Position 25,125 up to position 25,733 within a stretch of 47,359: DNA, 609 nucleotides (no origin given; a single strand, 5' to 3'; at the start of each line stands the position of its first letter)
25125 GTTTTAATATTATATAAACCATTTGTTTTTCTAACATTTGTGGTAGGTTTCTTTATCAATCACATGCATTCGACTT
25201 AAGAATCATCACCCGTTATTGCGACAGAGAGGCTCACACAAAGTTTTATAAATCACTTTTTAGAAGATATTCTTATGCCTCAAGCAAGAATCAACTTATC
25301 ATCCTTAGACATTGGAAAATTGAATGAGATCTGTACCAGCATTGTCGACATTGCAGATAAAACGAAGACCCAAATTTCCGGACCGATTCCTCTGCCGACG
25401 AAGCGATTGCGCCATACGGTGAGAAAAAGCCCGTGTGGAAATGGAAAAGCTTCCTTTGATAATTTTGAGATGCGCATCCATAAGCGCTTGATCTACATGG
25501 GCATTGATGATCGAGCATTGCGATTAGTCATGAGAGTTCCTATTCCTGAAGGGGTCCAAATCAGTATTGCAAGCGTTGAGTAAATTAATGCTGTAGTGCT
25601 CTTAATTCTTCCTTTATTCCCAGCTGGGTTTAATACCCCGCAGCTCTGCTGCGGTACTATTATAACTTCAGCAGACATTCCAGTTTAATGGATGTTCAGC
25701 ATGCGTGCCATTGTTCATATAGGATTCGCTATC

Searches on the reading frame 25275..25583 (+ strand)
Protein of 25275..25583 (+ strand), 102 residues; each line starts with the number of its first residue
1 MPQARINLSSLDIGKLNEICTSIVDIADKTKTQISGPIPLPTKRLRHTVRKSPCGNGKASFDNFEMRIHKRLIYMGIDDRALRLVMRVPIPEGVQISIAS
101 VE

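Call 4: search_protein_families(library=pfam, proteins=[window:25275-25583:+], max_evalue=0.1)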
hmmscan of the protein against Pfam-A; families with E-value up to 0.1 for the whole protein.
window:25275-25583:+ (102 aa): 2 families
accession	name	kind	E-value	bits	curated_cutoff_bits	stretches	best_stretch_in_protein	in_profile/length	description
PF00338.27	Ribosomal_S10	-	2e-27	95.7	21.2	1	5-98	1-97/98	Ribosomal protein S10p/S20e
PF18074.6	PriA_C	-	0.029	15.6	26.9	1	3-50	5-56/95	Primosomal protein N C-terminal domain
